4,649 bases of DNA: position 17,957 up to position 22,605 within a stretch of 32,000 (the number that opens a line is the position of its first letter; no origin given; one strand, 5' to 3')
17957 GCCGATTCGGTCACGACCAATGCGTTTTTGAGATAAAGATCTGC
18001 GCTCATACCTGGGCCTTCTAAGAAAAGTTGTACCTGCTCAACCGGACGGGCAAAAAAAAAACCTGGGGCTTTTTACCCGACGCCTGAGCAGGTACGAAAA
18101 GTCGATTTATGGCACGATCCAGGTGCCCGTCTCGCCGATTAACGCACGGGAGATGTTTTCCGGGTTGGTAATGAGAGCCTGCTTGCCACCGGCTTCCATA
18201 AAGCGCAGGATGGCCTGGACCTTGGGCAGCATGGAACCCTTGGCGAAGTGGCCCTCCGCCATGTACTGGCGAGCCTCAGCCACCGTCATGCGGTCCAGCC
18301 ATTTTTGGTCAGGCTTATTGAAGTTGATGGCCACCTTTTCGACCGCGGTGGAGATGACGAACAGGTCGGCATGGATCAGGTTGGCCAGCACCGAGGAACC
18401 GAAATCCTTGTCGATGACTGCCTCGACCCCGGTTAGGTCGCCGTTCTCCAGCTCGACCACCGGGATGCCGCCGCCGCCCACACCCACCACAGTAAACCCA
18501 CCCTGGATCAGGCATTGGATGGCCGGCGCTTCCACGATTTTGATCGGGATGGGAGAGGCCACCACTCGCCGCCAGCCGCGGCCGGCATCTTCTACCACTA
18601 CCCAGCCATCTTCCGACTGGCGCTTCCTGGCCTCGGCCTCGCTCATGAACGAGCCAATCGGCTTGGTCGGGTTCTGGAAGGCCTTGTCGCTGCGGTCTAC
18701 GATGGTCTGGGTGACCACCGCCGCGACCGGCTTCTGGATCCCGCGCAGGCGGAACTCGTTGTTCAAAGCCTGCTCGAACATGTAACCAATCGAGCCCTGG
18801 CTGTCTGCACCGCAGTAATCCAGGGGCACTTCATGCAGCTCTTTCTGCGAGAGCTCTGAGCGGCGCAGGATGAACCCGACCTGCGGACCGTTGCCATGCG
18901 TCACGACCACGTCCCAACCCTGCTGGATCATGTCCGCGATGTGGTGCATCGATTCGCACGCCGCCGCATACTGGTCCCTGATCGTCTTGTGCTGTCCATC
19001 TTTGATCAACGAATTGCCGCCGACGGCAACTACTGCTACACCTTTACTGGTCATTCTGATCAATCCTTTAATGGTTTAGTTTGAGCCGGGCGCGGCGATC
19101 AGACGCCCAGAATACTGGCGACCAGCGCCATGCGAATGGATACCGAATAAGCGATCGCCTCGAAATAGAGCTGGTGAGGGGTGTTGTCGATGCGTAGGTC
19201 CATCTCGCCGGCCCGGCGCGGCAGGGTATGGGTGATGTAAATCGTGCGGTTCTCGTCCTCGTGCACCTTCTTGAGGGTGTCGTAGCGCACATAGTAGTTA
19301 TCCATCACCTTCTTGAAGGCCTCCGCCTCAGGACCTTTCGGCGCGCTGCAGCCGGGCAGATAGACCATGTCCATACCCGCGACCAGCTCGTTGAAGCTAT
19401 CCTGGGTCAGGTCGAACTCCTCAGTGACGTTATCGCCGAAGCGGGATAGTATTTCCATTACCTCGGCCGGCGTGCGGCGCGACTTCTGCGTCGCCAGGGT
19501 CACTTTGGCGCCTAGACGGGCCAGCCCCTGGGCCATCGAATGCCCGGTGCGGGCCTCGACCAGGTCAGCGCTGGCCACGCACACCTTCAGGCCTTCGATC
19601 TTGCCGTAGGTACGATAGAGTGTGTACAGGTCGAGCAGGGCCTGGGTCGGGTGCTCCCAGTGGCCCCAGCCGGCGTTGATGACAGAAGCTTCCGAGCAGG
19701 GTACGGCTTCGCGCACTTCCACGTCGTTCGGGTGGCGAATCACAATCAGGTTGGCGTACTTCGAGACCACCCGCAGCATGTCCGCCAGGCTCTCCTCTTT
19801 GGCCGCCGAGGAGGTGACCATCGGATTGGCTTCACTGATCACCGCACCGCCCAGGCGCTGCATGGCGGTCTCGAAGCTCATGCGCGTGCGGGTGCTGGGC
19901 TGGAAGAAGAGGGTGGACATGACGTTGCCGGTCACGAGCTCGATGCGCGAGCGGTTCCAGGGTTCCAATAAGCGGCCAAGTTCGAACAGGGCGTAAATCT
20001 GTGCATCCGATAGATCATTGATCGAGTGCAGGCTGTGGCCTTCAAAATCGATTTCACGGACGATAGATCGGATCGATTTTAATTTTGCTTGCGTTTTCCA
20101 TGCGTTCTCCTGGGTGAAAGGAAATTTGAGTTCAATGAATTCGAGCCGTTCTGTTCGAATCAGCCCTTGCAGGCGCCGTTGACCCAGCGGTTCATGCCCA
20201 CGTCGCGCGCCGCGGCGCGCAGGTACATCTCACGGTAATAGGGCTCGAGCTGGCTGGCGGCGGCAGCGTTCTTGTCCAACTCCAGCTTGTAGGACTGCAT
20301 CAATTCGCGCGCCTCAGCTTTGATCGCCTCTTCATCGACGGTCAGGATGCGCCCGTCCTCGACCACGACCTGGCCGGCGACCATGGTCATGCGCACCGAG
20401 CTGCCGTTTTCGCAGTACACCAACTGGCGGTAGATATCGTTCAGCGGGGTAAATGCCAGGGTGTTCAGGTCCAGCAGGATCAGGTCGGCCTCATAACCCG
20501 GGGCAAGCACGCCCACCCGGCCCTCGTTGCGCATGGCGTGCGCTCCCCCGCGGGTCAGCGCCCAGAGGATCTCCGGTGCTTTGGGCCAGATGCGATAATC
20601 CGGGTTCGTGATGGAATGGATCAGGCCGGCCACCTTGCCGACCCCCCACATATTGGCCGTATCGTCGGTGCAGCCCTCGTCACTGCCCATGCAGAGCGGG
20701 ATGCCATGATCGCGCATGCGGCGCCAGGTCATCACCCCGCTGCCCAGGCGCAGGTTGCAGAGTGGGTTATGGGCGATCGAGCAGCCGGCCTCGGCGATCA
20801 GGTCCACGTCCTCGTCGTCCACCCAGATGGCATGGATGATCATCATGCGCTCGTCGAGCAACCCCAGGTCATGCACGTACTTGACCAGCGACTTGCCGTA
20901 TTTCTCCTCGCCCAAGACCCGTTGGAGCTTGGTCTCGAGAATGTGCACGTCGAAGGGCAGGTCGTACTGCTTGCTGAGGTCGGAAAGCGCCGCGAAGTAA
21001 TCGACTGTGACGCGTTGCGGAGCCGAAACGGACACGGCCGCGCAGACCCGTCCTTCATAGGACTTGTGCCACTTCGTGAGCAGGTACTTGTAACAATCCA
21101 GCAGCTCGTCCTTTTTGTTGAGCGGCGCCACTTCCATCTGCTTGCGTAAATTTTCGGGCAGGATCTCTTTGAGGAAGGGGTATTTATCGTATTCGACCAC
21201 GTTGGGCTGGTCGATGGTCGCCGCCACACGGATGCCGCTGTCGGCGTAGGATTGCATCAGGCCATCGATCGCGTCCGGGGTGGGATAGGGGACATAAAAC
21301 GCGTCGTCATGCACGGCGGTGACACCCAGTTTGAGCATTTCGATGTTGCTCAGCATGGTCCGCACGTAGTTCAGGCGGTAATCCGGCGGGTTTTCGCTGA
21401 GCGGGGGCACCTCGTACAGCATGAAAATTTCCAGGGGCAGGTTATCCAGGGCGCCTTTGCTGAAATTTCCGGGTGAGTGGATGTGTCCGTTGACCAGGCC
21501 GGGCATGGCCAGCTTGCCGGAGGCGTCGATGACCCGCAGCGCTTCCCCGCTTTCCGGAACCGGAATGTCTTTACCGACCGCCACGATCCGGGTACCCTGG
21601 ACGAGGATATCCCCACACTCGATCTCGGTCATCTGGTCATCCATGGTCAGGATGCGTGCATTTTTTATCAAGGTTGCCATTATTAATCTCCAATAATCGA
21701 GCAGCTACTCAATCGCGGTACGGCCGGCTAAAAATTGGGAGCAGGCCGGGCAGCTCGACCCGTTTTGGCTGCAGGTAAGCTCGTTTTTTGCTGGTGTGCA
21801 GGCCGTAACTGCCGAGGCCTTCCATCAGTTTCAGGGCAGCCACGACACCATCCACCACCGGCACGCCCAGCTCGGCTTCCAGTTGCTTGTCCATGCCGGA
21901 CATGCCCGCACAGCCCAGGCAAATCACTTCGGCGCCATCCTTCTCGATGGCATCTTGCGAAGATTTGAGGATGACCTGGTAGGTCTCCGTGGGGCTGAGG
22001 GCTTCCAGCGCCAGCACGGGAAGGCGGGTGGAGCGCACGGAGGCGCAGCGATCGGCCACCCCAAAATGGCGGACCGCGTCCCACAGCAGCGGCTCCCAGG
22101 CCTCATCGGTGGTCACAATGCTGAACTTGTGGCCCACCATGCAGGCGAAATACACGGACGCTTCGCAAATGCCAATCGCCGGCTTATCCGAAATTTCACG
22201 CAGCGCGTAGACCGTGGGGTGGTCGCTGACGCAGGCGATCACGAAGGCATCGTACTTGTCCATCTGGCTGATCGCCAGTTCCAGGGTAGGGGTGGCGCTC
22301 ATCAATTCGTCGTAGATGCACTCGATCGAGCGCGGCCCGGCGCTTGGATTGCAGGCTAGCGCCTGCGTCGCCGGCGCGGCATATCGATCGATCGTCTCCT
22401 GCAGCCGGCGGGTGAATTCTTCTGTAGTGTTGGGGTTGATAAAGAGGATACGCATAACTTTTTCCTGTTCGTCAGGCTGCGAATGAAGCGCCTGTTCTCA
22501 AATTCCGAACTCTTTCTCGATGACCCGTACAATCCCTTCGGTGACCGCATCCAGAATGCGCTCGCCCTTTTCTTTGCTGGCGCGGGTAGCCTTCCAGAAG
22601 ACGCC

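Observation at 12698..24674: Ureide catabolic island built around carbamoyl phosphate: two different transcarbamoylases plus carbamate kinase, with allantoin genes but no allC/allD/OXTCase-type genes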

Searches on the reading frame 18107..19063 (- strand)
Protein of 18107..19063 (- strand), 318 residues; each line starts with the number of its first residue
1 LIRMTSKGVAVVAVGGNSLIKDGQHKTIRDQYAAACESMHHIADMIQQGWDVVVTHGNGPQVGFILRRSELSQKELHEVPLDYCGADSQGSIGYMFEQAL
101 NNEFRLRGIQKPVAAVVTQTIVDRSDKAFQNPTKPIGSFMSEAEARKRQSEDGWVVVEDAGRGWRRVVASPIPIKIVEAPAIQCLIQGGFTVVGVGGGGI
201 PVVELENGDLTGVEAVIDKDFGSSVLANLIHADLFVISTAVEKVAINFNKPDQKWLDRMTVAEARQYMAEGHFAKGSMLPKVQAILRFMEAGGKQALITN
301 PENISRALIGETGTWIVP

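Call 6: search_protein_families(library=pfam, proteins=[window:18107-19063:-])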
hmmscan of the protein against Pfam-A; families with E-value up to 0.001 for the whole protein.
window:18107-19063:- (318 aa): 1 family
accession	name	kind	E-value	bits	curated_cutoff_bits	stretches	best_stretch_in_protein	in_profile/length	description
PF00696.33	AA_kinase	-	1.4e-20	74.5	24.9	1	10-300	3-234/234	Amino acid kinase family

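Call 7: search_protein_families(library=ncbifam, proteins=[window:18107-19063:-])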
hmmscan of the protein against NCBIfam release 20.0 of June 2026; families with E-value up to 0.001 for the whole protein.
window:18107-19063:- (318 aa): 7 families
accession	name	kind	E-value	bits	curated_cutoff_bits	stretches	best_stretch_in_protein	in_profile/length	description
NF009007.0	PRK12352.1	subfamily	9.2e-126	419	266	1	9-317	4-314/316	carbamate kinase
TIGR00746.1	arcC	equivalog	7.9e-116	386.4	358.25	1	10-317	3-308/309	carbamate kinase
NF009008.0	PRK12354.1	subfamily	2.9e-91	305.8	361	1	10-317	3-299/308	carbamate kinase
NF006926.0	PRK09411.1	equivalog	2.2e-65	220.8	416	1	10-316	4-295/297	carbamate kinase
TIGR00761.1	argB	equivalog_domain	6.5e-09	35.6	151.3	1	199-298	136-231/231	acetylglutamate kinase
NF010661.0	PRK14058.1-3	equivalog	2.5e-07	30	251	1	156-311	119-266/283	acetylglutamate/acetylaminoadipate kinase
NF010659.0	PRK14058.1-1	equivalog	0.00095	18.4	223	0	198-315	150-265/267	[LysW]-aminoadipate kinase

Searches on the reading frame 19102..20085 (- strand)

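Call 6: search_protein_families(library=pfam, proteins=[window:19102-20085:-])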
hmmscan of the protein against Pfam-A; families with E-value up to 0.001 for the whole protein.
seq(328 aa): 2 families
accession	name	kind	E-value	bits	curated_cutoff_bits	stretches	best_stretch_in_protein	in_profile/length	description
PF02729.26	OTCace_N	-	1.1e-40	139.6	29.9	1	19-157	3-147/148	Aspartate/ornithine carbamoyltransferase, carbamoyl-P binding domain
PF00185.30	OTCace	-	5.8e-13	49.6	29.4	1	174-324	10-156/157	Aspartate/ornithine carbamoyltransferase, Asp/Orn binding domain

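Call 7: search_protein_families(library=ncbifam, proteins=[window:19102-20085:-])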
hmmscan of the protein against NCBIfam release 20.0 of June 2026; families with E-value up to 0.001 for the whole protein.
seq(328 aa): 17 families
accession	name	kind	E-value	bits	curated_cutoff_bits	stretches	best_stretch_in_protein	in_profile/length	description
TIGR00670.1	asp_carb_tr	equivalog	1.7e-62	211.3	236.95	1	19-326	3-303/304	aspartate carbamoyltransferase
NF002032.1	PRK00856.1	equivalog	1.1e-56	192.2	263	1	19-325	3-296/297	aspartate carbamoyltransferase catalytic subunit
NF006046.0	PRK08192.1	equivalog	3.2e-49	168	512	1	13-328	3-319/339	aspartate carbamoyltransferase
NF008853.0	PRK11891.1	equivalog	1.3e-48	165.6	560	1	8-328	79-400/430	aspartate carbamoyltransferase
NF001986.0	PRK00779.1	subfamily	4.2e-31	108.2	306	1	18-308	7-286/307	ornithine carbamoyltransferase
TIGR00658.1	orni_carb_tr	equivalog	6.7e-31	107.6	280.85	1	19-296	3-273/304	ornithine carbamoyltransferase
TIGR04384.1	putr_carbamoyl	exception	1.4e-23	83.5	500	1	22-302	5-284/330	putrescine carbamoyltransferase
NF010387.0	PRK13814.1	equivalog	1e-20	73.9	660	1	46-194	38-185/310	aspartate carbamoyltransferase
NF011380.0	PRK14805.1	equivalog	2e-20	73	421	1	19-245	4-222/302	ornithine carbamoyltransferase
NF009916.0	PRK13376.1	equivalog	3.1e-14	52.4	800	1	12-201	3-210/525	bifunctional aspartate carbamoyltransferase catalytic subunit/aspartate carbamoyltransferase regulatory subunit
NF003286.0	PRK04284.1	subfamily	1.2e-13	50.9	515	1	16-289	6-275/332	ornithine carbamoyltransferase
NF003384.0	PRK04523.1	equivalog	1.4e-11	44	288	1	22-325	9-332/336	N-acetylornithine carbamoyltransferase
NF002470.0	PRK01713.1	equivalog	2.6e-10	40.3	545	1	19-244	10-232/334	ornithine carbamoyltransferase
NF009213.0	PRK12562.1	subfamily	1.9e-09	37.4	559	1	22-243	12-231/334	ornithine carbamoyltransferase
NF011379.0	PRK14804.1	equivalog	4.7e-08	32.5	373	1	19-200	9-185/311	ornithine carbamoyltransferase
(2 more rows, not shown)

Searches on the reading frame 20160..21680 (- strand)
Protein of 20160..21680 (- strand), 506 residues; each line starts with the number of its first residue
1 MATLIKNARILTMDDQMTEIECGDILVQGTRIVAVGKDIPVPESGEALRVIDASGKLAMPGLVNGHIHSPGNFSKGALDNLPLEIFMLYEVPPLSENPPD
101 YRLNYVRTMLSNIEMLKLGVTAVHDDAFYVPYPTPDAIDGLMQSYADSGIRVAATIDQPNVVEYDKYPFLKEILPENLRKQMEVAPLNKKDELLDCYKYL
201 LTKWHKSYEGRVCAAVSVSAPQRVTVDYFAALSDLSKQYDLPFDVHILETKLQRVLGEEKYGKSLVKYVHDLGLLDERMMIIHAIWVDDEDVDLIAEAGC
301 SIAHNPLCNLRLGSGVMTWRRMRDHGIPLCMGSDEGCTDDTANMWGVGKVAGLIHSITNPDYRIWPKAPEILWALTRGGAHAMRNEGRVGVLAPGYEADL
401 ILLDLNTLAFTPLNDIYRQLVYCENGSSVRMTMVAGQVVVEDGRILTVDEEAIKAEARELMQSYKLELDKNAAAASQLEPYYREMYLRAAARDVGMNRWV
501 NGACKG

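Call 6: search_protein_families(library=pfam, proteins=[window:20160-21680:-])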
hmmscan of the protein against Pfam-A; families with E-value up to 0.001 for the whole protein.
window:20160-21680:- (506 aa): 2 families
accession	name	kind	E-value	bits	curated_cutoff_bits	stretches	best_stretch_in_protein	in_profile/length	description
PF01979.26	Amidohydro_1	-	3.1e-37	129.1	25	1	58-439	2-345/345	Amidohydrolase family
PF07969.17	Amidohydro_3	-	9e-26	91.8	29.7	1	229-440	264-472/472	Amidohydrolase family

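Call 7: search_protein_families(library=ncbifam, proteins=[window:20160-21680:-])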
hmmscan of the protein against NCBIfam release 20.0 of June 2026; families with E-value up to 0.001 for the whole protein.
window:20160-21680:- (506 aa): 54 families (the best 25 are shown)
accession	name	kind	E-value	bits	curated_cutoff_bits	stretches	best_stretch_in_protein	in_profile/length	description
NF005557.0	PRK07228.1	equivalog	2.9e-69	233.9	522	1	2-465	2-438/445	5'-deoxyadenosine deaminase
NF004701.0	PRK06038.1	equivalog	4e-67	226.8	609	2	188-460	153-422/432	N-ethylammeline chlorohydrolase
NF006252.0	PRK08393.1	equivalog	5.8e-62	210.1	617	2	212-462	174-421/424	N-ethylammeline chlorohydrolase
NF006055.0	PRK08203.1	equivalog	1.8e-58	198.2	532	1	4-462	8-448/455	8-oxoguanine deaminase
NF006549.0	PRK09045.1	equivalog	5.6e-54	183.4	540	2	202-460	180-435/444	TRZ/ATZ family hydrolase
NF006056.0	PRK08204.1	subfamily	1.2e-51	175.9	391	1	3-459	5-435/449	hypothetical protein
NF005540.0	PRK07203.1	equivalog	2.6e-48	164.8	444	1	4-464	3-438/444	putative aminohydrolase SsnA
TIGR03314.1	Se_ssnA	subfamily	3.1e-46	158.1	455.5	1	4-463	2-436/441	putative selenium metabolism protein SsnA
NF004995.0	PRK06380.1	subfamily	9e-44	150.1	567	2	217-453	176-412/418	metal-dependent hydrolase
NF009059.0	PRK12393.1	equivalog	1.9e-42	145.6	543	1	3-462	7-453/460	amidohydrolase family protein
NF004801.0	PRK06151.1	subfamily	2.7e-42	145.2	416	1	210-470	205-468/491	chlorohydrolase family protein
NF005211.0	PRK06687.1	equivalog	7.6e-41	140.2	703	2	216-449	185-418/419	TRZ/ATZ family protein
NF012037.0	PRK15493.1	equivalog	8.3e-37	127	779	2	220-459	190-428/435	bifunctional S-methyl-5'-thioadenosine deaminase/S-adenosylhomocysteine deaminase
NF006679.0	PRK09228.1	subfamily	3.2e-32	111.8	351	2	195-407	181-389/433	guanine deaminase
TIGR02967.1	guan_deamin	equivalog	4.4e-30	105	375.4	1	198-407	159-364/401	guanine deaminase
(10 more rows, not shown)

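Call 44: search_solved_structures(query=window:20160-21680:-, max_evalue=1e-20)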
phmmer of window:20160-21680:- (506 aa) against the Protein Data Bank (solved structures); distinct sequences matched with E-value up to 1e-20: 16.
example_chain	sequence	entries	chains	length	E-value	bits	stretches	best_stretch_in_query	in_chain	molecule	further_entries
3lnp_A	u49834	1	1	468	1.1e-40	143.1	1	47-458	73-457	Amidohydrolase family Protein OLEI01672_1_465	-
3hpa_A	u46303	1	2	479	3e-40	141.7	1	3-451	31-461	AMIDOHYDROLASE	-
7ww2_A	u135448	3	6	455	6.5e-39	137.3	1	3-454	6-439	8-oxoguanine deaminase | Hydroxydechloroatrazine ethylaminohydrolase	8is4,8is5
4dyk_A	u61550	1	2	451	8e-36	127.1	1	210-460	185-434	AMIDOHYDROLASE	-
4gbd_A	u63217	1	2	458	1.1e-35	126.7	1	210-459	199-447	Putative uncharacterized protein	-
1p1m_A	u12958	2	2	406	4e-35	124.8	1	200-459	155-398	Hypothetical protein TM0936 | Uncharacterized protein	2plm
1j6p_A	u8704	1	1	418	4.5e-35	124.6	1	200-459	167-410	METAL-DEPENDENT HYDROLASE OF CYTOSINEDEMANIASE/CHLOROHYDROLASE FAMILY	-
4v1x_A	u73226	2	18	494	1.4e-34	123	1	5-451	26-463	ATRAZINE CHLOROHYDROLASE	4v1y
4dzh_A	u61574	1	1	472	1.6e-34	122.8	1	212-460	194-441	AMIDOHYDROLASE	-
3ls9_A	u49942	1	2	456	2.8e-34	122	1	8-460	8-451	Triazine hydrolase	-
3lsb_A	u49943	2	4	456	5.6e-34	121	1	8-460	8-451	Triazine hydrolase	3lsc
5hme_A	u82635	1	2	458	2e-33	119.2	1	8-460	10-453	Triazine hydrolase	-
5hmd_A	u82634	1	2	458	3.4e-33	118.4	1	8-460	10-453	Triazine hydrolase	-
5hmf_A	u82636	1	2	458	4e-33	118.2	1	8-460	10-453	Triazine hydrolase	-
4l9x_A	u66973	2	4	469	5.8e-33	117.7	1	8-460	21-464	Triazine hydrolase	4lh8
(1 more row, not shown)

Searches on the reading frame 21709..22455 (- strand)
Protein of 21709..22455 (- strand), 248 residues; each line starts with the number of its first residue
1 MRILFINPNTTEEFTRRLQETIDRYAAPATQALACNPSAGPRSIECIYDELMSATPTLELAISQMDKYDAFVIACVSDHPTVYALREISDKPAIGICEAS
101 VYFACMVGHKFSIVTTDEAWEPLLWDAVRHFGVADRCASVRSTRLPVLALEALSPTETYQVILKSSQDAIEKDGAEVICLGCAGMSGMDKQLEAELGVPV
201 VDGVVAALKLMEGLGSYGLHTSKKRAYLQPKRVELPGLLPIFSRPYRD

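Call 6: search_protein_families(library=pfam, proteins=[window:21709-22455:-])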
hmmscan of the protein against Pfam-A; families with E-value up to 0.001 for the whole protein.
window:21709-22455:- (248 aa): 1 family
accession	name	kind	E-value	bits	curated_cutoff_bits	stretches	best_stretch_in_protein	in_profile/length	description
PF01177.27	Asp_Glu_race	-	5.6e-59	199.9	31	1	3-210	1-210/211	Asp/Glu/Hydantoin racemase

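Call 8: search_protein_families(library=ncbifam, proteins=[window:21709-22455:-])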
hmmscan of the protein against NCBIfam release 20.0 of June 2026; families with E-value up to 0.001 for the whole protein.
window:21709-22455:- (248 aa): 0 families

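Call 43: search_solved_structures(query=window:21709-22455:-, max_evalue=0.00001)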
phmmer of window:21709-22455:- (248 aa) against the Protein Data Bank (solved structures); distinct sequences matched with E-value up to 0.00001: 5.
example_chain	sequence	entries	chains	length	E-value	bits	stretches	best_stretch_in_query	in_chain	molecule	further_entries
5lfd_A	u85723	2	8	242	1.3e-44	156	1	1-234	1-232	Allantoin racemase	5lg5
3qvj_A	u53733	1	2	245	2.2e-39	138.8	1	2-237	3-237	Putative hydantoin racemase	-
3qvk_A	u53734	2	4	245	1.3e-36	129.8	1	2-237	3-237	Putative hydantoin racemase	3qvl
9qbx_A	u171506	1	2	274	3.2e-09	40.1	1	62-211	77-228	Epimerase opaE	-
2eq5_A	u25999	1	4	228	5.7e-09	39.3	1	64-207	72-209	228aa long hypothetical hydantoin racemase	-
